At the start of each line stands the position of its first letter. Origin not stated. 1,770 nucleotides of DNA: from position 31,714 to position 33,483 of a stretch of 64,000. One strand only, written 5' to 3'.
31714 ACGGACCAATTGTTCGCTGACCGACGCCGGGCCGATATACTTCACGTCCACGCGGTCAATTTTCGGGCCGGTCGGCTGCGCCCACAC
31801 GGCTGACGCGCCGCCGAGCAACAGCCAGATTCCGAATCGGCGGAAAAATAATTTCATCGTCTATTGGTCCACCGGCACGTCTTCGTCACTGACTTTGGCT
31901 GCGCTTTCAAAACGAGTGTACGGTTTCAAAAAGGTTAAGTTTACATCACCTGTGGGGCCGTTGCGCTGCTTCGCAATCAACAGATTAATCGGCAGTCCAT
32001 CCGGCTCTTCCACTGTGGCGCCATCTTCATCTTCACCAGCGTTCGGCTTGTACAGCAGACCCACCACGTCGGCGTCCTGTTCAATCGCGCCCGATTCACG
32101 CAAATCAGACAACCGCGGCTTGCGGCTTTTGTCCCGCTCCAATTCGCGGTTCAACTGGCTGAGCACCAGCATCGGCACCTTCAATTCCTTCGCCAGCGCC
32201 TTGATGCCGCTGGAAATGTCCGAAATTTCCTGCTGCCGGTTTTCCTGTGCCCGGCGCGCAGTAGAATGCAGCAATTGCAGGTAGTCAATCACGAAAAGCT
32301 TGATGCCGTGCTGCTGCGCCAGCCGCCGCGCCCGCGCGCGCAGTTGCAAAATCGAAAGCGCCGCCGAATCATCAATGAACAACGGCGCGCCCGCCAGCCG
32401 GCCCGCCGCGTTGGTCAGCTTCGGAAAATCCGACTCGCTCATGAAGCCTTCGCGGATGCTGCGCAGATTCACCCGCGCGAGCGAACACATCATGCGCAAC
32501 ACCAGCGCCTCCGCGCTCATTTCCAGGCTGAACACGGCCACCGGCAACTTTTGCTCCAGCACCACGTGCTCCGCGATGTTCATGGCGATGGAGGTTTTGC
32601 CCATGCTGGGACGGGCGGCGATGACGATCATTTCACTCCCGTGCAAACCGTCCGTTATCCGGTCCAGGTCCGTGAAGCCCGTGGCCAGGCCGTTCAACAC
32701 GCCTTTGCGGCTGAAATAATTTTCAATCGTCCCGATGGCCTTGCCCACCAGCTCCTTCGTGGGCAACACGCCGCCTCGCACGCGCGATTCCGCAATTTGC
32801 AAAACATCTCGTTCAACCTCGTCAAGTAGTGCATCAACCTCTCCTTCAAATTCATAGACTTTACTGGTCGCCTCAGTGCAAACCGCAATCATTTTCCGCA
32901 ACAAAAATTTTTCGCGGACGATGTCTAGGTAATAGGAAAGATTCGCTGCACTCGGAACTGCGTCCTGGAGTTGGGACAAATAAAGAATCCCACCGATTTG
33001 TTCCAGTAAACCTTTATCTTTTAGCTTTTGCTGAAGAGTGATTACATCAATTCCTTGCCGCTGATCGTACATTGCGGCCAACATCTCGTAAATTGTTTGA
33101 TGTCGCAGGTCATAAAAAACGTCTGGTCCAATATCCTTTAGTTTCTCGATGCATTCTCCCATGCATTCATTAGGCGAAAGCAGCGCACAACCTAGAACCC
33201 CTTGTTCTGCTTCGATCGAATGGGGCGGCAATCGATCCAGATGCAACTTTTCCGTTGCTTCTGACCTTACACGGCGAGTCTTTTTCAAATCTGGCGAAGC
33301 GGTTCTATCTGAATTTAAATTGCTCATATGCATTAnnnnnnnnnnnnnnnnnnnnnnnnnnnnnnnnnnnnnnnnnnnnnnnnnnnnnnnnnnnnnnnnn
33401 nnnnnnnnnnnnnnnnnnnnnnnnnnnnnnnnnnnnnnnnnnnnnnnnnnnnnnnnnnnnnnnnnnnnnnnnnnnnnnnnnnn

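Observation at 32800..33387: Compositional mosaic inside dnaB: the N-terminal domain and linker are encoded by low-GC, island-like DNA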

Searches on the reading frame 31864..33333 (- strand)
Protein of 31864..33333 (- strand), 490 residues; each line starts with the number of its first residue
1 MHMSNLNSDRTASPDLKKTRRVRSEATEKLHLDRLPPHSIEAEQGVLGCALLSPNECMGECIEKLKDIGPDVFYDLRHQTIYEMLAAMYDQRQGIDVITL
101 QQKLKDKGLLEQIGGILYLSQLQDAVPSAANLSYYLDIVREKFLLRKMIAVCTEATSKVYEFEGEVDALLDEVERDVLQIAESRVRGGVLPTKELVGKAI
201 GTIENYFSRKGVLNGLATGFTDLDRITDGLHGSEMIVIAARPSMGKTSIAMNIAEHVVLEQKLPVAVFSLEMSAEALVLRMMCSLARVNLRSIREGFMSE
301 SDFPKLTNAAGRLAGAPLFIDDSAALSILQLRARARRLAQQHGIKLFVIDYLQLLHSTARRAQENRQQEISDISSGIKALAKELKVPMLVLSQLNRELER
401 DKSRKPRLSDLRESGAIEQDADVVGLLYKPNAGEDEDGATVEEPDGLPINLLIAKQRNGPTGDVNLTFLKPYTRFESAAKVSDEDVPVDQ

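Call 7: find_homologous_proteins(query=window:31864-33333:-, max_evalue=1e-20)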
Query window:31864-33333:- (490 aa): 8000 proteins with E <= 1e-20 among 8000 candidates; the best 120 are listed.
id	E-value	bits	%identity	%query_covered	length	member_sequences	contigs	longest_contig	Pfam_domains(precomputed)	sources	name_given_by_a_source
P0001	0.0e+0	1064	100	100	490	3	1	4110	PF03796.22,PF00772.27,PF13481.13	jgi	-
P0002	1.2e-282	955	89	99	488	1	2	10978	PF03796.22,PF00772.27,PF13481.13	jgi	jgi:replicative DNA helicase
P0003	1.4e-281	952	90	99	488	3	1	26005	PF03796.22,PF00772.27,PF13481.13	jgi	jgi:replicative DNA helicase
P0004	8.6e-276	933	88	99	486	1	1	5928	PF03796.22,PF00772.27,PF13481.13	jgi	jgi:replicative DNA helicase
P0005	6.9e-275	930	87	99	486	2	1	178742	PF03796.22,PF00772.27,PF13481.13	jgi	jgi:replicative DNA helicase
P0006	2.0e-273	925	89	98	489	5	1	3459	PF03796.22,PF00772.27,PF13481.13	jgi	-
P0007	7.6e-273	923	88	98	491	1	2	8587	PF03796.22,PF00772.27,PF13481.13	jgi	-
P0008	3.0e-271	918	86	99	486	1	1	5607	PF03796.22,PF00772.27,PF13481.13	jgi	-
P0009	7.7e-271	917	87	99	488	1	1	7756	PF03796.22,PF00772.27,PF13481.13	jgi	jgi:replicative DNA helicase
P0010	3.4e-270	914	88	97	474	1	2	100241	PF03796.22,PF00772.27,PF13481.13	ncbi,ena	-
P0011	3.4e-270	914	88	97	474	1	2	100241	PF03796.22,PF00772.27,PF13481.13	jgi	jgi:replicative DNA helicase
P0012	5.8e-270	914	88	98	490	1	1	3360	PF03796.22,PF00772.27,PF13481.13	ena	-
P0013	8.8e-270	913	87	98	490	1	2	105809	PF03796.22,PF00772.27,PF13481.13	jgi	jgi:replicative DNA helicase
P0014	7.1e-269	910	85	99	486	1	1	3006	PF03796.22,PF00772.27,PF13481.13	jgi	jgi:replicative DNA helicase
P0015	1.7e-268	909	87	98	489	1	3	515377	PF03796.22,PF00772.27,PF13481.13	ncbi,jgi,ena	ncbi:MAG: replicative DNA helicase [Verrucomicrobiia bacterium]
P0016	5.8e-268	907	87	98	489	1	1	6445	PF03796.22,PF00772.27,PF13481.13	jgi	jgi:replicative DNA helicase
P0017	2.1e-267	905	86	98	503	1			PF03796.22,PF00772.27,PF13481.13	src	-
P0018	3.5e-267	904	86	98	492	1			PF03796.22,PF00772.27,PF13481.13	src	-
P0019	4.1e-267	904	87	98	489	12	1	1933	PF03796.22,PF00772.27,PF13481.13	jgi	jgi:replicative DNA helicase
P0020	1.2e-266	903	87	98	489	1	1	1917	PF03796.22,PF00772.27,PF13481.13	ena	-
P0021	3.0e-266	901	84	100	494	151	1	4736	PF03796.22,PF00772.27,PF13481.13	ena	-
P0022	3.1e-266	901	86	98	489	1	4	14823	PF03796.22,PF00772.27,PF13481.13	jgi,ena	jgi:replicative DNA helicase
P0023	3.4e-266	901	86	98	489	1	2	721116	PF03796.22,PF00772.27,PF13481.13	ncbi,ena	-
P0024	3.6e-266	901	86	98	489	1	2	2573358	PF03796.22,PF00772.27,PF13481.13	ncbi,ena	-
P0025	1.8e-265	899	86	98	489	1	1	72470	PF03796.22,PF00772.27,PF13481.13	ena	-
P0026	4.9e-265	897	84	98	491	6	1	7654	PF03796.22,PF00772.27,PF13481.13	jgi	jgi:replicative DNA helicase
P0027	4.6e-264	894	85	98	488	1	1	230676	PF03796.22,PF00772.27,PF13481.13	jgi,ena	-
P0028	5.3e-264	894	85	98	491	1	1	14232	PF03796.22,PF00772.27,PF13481.13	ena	-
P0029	7.4e-264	894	86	97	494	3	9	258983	PF03796.22,PF00772.27,PF13481.13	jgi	jgi:replicative DNA helicase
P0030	8.8e-264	893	86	98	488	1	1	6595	PF03796.22,PF00772.27,PF13481.13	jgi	jgi:replicative DNA helicase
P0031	9.6e-264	893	85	98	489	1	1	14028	PF03796.22,PF00772.27,PF13481.13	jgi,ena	-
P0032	1.2e-263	893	85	98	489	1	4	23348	PF03796.22,PF00772.27,PF13481.13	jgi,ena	-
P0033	1.6e-263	892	85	98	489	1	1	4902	PF03796.22,PF00772.27,PF13481.13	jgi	jgi:replicative DNA helicase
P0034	2.7e-263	892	85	97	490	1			PF03796.22,PF00772.27,PF13481.13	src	-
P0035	3.2e-263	891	84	98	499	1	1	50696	PF03796.22,PF00772.27,PF13481.13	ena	-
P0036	3.3e-263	891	85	97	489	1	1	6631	PF03796.22,PF00772.27,PF13481.13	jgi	jgi:replicative DNA helicase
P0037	3.3e-263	891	84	97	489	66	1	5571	PF03796.22,PF00772.27,PF13481.13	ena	-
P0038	3.7e-263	891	84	98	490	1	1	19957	PF03796.22,PF00772.27,PF13481.13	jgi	jgi:replicative DNA helicase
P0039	4.0e-263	891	85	98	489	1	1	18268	PF03796.22,PF00772.27,PF13481.13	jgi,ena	-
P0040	4.1e-263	891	85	98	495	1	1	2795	PF03796.22,PF00772.27,PF13481.13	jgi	-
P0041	4.2e-263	891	84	98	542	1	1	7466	PF03796.22,PF00772.27,PF13481.13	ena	-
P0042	5.9e-263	891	85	98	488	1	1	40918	PF03796.22,PF00772.27,PF13481.13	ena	-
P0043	7.9e-263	890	84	98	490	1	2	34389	PF03796.22,PF00772.27,PF13481.13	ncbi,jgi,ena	ncbi:MAG TPA: replicative DNA helicase [Verrucomicrobiae bacterium]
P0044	2.0e-262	889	86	96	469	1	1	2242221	PF03796.22,PF00772.27,PF13481.13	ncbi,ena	-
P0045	3.2e-262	888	84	97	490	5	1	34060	PF03796.22,PF00772.27,PF13481.13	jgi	jgi:replicative DNA helicase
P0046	4.9e-262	888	85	98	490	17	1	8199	PF03796.22,PF00772.27,PF13481.13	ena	-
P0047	2.2e-261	885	85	97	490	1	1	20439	PF03796.22,PF00772.27,PF13481.13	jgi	-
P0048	3.9e-261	885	84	98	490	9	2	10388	PF03796.22,PF00772.27,PF13481.13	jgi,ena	-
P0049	4.7e-261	884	84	98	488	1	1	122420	PF03796.22,PF00772.27,PF13481.13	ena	-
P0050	1.5e-260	883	84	98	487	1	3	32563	PF03796.22,PF00772.27,PF13481.13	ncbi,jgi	ncbi:MAG: replicative DNA helicase [Verrucomicrobiota bacterium]|jgi:replicative DNA helicase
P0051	1.7e-260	882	84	98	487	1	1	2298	PF03796.22,PF00772.27,PF13481.13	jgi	-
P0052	1.9e-260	882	84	98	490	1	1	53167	PF03796.22,PF00772.27,PF13481.13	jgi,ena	jgi:replicative DNA helicase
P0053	2.7e-260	882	84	98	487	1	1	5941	PF03796.22,PF00772.27,PF13481.13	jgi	jgi:replicative DNA helicase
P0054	5.0e-260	881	83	98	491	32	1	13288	PF03796.22,PF00772.27,PF13481.13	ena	-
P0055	7.9e-260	880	84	98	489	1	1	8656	PF03796.22,PF00772.27,PF13481.13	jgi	-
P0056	8.4e-260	880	83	98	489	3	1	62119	PF03796.22,PF00772.27,PF13481.13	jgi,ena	-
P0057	9.3e-260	880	83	99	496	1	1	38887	PF03796.22,PF00772.27,PF13481.13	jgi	jgi:replicative DNA helicase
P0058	1.1e-259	880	84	98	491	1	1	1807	PF03796.22,PF00772.27,PF13481.13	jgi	jgi:replicative DNA helicase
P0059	1.6e-259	879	82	98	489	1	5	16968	PF03796.22,PF00772.27,PF13481.13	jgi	jgi:replicative DNA helicase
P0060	1.7e-259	879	86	94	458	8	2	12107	PF03796.22,PF00772.27,PF13481.13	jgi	-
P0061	2.2e-259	879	84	98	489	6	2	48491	PF03796.22,PF00772.27,PF13481.13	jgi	jgi:replicative DNA helicase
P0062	3.1e-259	878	84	98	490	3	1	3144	PF03796.22,PF00772.27,PF13481.13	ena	-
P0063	3.3e-259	878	84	98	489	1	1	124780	PF03796.22,PF00772.27,PF13481.13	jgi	jgi:replicative DNA helicase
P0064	4.2e-259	878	84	98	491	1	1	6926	PF03796.22,PF00772.27,PF13481.13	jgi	-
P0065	8.5e-259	877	84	98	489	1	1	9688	PF03796.22,PF00772.27,PF13481.13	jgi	jgi:replicative DNA helicase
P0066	9.2e-259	877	84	98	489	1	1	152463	PF03796.22,PF00772.27,PF13481.13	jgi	jgi:replicative DNA helicase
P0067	9.7e-259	877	84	98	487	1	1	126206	PF03796.22,PF00772.27,PF13481.13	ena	-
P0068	1.4e-258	876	83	98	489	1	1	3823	PF03796.22,PF00772.27,PF13481.13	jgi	jgi:replicative DNA helicase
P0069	1.5e-258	876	83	97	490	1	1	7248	PF03796.22,PF00772.27,PF13481.13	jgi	jgi:replicative DNA helicase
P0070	1.8e-258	876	84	98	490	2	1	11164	PF03796.22,PF00772.27,PF13481.13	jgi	jgi:replicative DNA helicase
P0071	1.9e-258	876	82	99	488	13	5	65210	PF03796.22,PF00772.27,PF13481.13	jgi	jgi:replicative DNA helicase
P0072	2.0e-258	876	82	99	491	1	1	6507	PF03796.22,PF00772.27,PF13481.13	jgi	jgi:replicative DNA helicase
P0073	2.3e-258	875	84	98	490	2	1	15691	PF03796.22,PF00772.27,PF13481.13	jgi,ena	-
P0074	3.0e-258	875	82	97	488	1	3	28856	PF03796.22,PF00772.27,PF13481.13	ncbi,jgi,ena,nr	ncbi:MAG TPA: replicative DNA helicase [Methylomirabilota bacterium]|nr:replicative DNA helicase [Me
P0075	4.1e-258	875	83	97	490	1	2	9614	PF03796.22,PF00772.27,PF13481.13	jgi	jgi:replicative DNA helicase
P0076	4.3e-258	875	84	98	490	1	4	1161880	PF03796.22,PF00772.27,PF13481.13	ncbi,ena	ncbi:MAG: replicative DNA helicase [Verrucomicrobiia bacterium]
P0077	5.4e-258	874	84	98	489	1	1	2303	PF03796.22,PF00772.27,PF13481.13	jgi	jgi:replicative DNA helicase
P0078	5.7e-258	874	83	98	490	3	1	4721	PF03796.22,PF00772.27,PF13481.13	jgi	jgi:replicative DNA helicase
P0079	9.6e-258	873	83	99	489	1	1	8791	PF03796.22,PF00772.27,PF13481.13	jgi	jgi:replicative DNA helicase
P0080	1.3e-257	873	82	99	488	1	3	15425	PF03796.22,PF00772.27,PF13481.13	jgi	jgi:replicative DNA helicase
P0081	2.5e-257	872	83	98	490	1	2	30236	PF03796.22,PF00772.27,PF13481.13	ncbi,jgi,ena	-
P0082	3.9e-257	871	84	97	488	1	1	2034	PF03796.22,PF00772.27,PF13481.13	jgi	jgi:replicative DNA helicase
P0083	4.0e-257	871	83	97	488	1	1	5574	PF03796.22,PF00772.27,PF13481.13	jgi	jgi:replicative DNA helicase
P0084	4.5e-257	871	83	97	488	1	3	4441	PF03796.22,PF00772.27,PF13481.13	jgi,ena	-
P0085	4.9e-257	871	83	97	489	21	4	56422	PF03796.22,PF00772.27,PF13481.13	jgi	jgi:replicative DNA helicase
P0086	7.0e-257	871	82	98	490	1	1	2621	PF03796.22,PF00772.27,PF13481.13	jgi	jgi:replicative DNA helicase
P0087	8.7e-257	870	84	98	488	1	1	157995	PF03796.22,PF00772.27,PF13481.13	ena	-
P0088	9.3e-257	870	83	97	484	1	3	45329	PF03796.22,PF00772.27,PF13481.13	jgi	jgi:replicative DNA helicase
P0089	1.0e-256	870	83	98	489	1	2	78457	PF03796.22,PF00772.27,PF13481.13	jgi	jgi:replicative DNA helicase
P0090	1.0e-256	870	83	98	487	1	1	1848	PF03796.22,PF00772.27,PF13481.13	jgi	jgi:replicative DNA helicase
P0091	1.2e-256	870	83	97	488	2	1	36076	PF03796.22,PF00772.27,PF13481.13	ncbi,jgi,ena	jgi:replicative DNA helicase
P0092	1.9e-256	869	83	98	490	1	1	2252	PF03796.22,PF00772.27,PF13481.13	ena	-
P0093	2.2e-256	869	83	97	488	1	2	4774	PF03796.22,PF00772.27,PF13481.13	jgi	jgi:replicative DNA helicase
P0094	2.7e-256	869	82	98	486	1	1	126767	PF03796.22,PF00772.27,PF13481.13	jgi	jgi:replicative DNA helicase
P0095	3.6e-256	868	83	98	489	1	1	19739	PF03796.22,PF00772.27,PF13481.13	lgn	-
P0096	4.2e-256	868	82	98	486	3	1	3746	PF03796.22,PF00772.27,PF13481.13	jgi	-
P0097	8.4e-256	867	83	97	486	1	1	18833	PF03796.22,PF00772.27,PF13481.13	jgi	jgi:replicative DNA helicase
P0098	1.1e-255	867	82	98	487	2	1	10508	PF03796.22,PF00772.27,PF13481.13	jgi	-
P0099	1.3e-255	866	83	97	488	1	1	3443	PF03796.22,PF00772.27,PF13481.13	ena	-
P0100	1.3e-255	866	82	98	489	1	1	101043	PF03796.22,PF00772.27,PF13481.13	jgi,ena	-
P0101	1.3e-255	866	83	97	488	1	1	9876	PF03796.22,PF00772.27,PF13481.13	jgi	-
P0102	1.4e-255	866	83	97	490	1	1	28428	PF03796.22,PF00772.27,PF13481.13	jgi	jgi:replicative DNA helicase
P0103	1.4e-255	866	83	97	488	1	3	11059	PF03796.22,PF00772.27,PF13481.13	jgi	jgi:replicative DNA helicase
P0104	1.5e-255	866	83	98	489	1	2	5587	PF03796.22,PF00772.27,PF13481.13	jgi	jgi:replicative DNA helicase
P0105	1.6e-255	866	84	97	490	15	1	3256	PF03796.22,PF00772.27,PF13481.13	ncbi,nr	ncbi:MAG TPA: replicative DNA helicase [Candidatus Dormibacteraeota bacterium]|nr:replicative DNA he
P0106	2.5e-255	865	83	98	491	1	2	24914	PF03796.22,PF00772.27,PF13481.13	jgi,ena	jgi:replicative DNA helicase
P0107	2.9e-255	865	83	97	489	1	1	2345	PF03796.22,PF00772.27,PF13481.13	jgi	jgi:replicative DNA helicase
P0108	4.1e-255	865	81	98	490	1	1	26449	PF03796.22,PF00772.27,PF13481.13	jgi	jgi:replicative DNA helicase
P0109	7.5e-255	864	89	91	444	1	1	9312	PF03796.22,PF00772.27,PF13481.13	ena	-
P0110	7.7e-255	864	83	97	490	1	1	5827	PF03796.22,PF00772.27,PF13481.13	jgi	jgi:replicative DNA helicase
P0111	9.2e-255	864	82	97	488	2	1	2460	PF03796.22,PF00772.27,PF13481.13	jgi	jgi:replicative DNA helicase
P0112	1.4e-254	863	82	98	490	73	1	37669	PF03796.22,PF00772.27,PF13481.13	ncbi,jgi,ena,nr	ncbi:MAG TPA: replicative DNA helicase [Verrucomicrobiae bacterium]|nr:replicative DNA helicase [Ver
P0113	1.9e-254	863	82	97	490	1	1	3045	PF03796.22,PF00772.27,PF13481.13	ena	-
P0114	2.2e-254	862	83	97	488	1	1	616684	PF03796.22,PF00772.27,PF13481.13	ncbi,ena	-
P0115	2.3e-254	862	83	97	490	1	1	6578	PF03796.22,PF00772.27,PF13481.13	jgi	jgi:replicative DNA helicase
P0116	2.5e-254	862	83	97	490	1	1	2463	PF03796.22,PF00772.27,PF13481.13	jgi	jgi:replicative DNA helicase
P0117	3.1e-254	862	81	100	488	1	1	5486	PF03796.22,PF00772.27,PF13481.13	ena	-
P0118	3.3e-254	862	82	97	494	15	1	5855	PF03796.22,PF00772.27,PF13481.13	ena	-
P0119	4.5e-254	861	83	97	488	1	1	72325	PF03796.22,PF00772.27,PF13481.13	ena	-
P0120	4.7e-254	861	83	96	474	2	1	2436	PF03796.22,PF00772.27,PF13481.13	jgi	jgi:replicative DNA helicase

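Call 10: find_encoding_contigs(protein=P0013, flank=10000, max_places=2)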
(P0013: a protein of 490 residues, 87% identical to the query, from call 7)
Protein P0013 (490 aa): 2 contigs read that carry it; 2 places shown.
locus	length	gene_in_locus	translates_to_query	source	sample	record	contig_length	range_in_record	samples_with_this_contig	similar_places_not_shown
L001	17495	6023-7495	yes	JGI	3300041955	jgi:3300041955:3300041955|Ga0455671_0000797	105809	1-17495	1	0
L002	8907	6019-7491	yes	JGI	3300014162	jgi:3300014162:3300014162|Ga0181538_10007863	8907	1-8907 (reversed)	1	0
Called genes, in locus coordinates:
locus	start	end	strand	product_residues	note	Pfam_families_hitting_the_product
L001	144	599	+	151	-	-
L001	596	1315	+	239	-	PF00075:RNase_H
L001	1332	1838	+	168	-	PF03682:UPF0158 (weak)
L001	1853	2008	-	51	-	-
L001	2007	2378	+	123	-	-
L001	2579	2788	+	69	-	PF00313:CSD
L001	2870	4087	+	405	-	PF04055:Radical_SAM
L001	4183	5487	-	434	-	PF00083:Sugar_tr (weak), PF07690:MFS_1, PF12832:MFS_1_like, PF00083:Sugar_tr, PF13347:MFS_2, PF07690:MFS_1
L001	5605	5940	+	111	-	-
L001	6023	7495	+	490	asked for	PF00772:DnaB, PF03796:DnaB_C, PF13481:AAA_25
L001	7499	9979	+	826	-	PF07244:POTRA, PF08478:POTRA_1 (faint), PF07244:POTRA, PF01103:Omp85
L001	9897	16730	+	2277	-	-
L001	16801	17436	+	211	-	PF03938:OmpH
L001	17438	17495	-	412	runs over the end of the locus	PF00248:Aldo_ket_red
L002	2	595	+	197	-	?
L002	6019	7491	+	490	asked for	PF00772:DnaB, PF03796:DnaB_C, PF13481:AAA_25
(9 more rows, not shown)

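Call 11: find_encoding_contigs(protein=P0005, flank=10000, max_places=2)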
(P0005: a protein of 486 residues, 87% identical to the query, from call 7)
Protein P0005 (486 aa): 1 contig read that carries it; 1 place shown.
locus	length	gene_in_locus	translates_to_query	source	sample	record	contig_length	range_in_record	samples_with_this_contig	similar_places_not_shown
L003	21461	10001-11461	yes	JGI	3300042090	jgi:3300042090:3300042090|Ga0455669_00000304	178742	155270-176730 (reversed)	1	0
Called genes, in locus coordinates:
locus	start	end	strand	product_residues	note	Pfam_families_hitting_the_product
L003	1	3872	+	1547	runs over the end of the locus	PF00310:GATase_2, PF04898:Glu_syn_central, PF01645:Glu_synthase, PF01493:GXGXG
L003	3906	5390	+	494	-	PF14691:Fer4_20, PF00070:Pyr_redox (weak), PF01266:DAO (weak), PF03486:HI0933_like (weak), PF07992:Pyr_redox_2, PF01593:Amino_oxidase (weak), PF13450:NAD_binding_8, PF07992:Pyr_redox_2, +4 more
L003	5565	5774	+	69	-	PF00313:CSD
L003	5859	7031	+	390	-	PF04055:Radical_SAM, PF06969:HemN_C (weak)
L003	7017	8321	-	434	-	PF03825:Nuc_H_symport (weak), PF07690:MFS_1, PF12832:MFS_1_like, PF13347:MFS_2, PF00083:Sugar_tr, PF07690:MFS_1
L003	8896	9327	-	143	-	-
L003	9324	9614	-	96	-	-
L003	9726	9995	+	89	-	-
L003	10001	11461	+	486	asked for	PF00772:DnaB, PF03796:DnaB_C, PF13481:AAA_25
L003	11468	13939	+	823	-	PF07244:POTRA, PF08479:POTRA_2 (faint), PF07244:POTRA, PF01103:Omp85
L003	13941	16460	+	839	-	PF25778:DUF7948, PF06739:SBBP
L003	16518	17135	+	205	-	PF03938:OmpH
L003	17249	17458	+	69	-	PF01632:Ribosomal_L35p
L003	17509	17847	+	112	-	PF00453:Ribosomal_L20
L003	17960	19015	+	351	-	PF02912:Phe_tRNA-synt_N, PF01409:tRNA-synt_2d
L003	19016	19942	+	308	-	-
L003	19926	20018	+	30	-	-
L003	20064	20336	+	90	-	-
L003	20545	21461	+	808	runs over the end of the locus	PF01588:tRNA_bind, PF03483:B3_4, PF03484:B5, PF17759:tRNA_synthFbeta, PF03147:FDX-ACB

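Call 13: find_related_loci(query=window:31864-33333:-, collection=genome_contigs, flank=8000)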
Query window:31864-33333:- (490 aa) in genome_contigs; peptide patterns used: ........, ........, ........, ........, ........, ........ (x = any residue, [..] = any of these).
454 stretches matched a pattern; 401 encode a relative of the query (tblastn E <= 1e-3); the best 80 are kept; 80 distinct loci.
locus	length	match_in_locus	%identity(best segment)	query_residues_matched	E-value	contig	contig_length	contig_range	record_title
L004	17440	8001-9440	90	12-490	0e+0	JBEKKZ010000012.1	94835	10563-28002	MAG: Verrucomicrobiota bacterium isolate SPRUCE 359 SPRUCE_359_12, whole genome shotgun sequence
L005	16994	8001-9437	90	12-490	0e+0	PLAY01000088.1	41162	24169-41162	MAG: Limisphaerales bacterium isolate bog_1418 73.20111000_S2D.10_contig_494, whole genome shotgun sequence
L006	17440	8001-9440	89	12-490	0e+0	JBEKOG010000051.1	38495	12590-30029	MAG: Verrucomicrobiota bacterium isolate SPRUCE 435 SPRUCE_435_51, whole genome shotgun sequence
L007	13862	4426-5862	89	12-490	0e+0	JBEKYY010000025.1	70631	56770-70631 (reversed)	MAG: Verrucomicrobiota bacterium isolate SPRUCE 686 SPRUCE_686_25, whole genome shotgun sequence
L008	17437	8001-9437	88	12-490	0e+0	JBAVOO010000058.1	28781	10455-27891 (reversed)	MAG: Verrucomicrobiia bacterium isolate MFD03092_ilm_asm_bin27 k127_205932, whole genome shotgun sequence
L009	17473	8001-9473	86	1-490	0e+0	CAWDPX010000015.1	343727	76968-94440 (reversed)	MAG: uncultured Verrucomicrobiae bacterium isolate MFD01689.bin.2.14 genome assembly, contig: contig_17032, whole genome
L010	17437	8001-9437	87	12-490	0e+0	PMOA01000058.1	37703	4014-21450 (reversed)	MAG: Limisphaerales bacterium isolate palsa_1371 73.20110600_P1D.3_contig_3989, whole genome shotgun sequence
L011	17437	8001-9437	87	12-490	0e+0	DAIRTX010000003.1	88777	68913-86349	MAG TPA_asm: Verrucomicrobiota bacterium isolate CTOTU10862 NODE_25_length_88777_cov_9.004542, whole genome shotgun sequ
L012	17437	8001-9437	87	12-490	0e+0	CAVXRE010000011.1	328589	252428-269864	MAG: uncultured Verrucomicrobiae bacterium isolate MFD01223.bin.1.112 genome assembly, contig: contig_46469, whole genom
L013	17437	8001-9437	86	12-490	0e+0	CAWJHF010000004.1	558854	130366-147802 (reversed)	MAG: uncultured Verrucomicrobiae bacterium isolate MFD01231.bin.1.64 genome assembly, contig: contig_14153, whole genome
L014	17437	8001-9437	86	12-490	0e+0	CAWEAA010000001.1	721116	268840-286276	MAG: uncultured Verrucomicrobiae bacterium isolate MFD05580.bin.1.24 genome assembly, contig: contig_14281, whole genome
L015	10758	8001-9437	87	12-490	0e+0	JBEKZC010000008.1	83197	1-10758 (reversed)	MAG: Verrucomicrobiota bacterium isolate SPRUCE 68 SPRUCE_68_8, whole genome shotgun sequence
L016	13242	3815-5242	86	15-490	0e+0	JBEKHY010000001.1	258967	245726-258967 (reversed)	MAG: Verrucomicrobiota bacterium isolate SPRUCE 288 SPRUCE_288_1, whole genome shotgun sequence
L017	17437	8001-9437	84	12-490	0e+0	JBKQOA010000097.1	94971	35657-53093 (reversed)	MAG: Limisphaerales bacterium isolate LASCr2D2E2F__bin_97 LASCr2D2E2F_000000241509, whole genome shotgun sequence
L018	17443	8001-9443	85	12-490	0e+0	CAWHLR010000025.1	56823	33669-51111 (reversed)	MAG: uncultured Verrucomicrobiae bacterium isolate MFD04780.bin.2.51 genome assembly, contig: contig_47395, whole genome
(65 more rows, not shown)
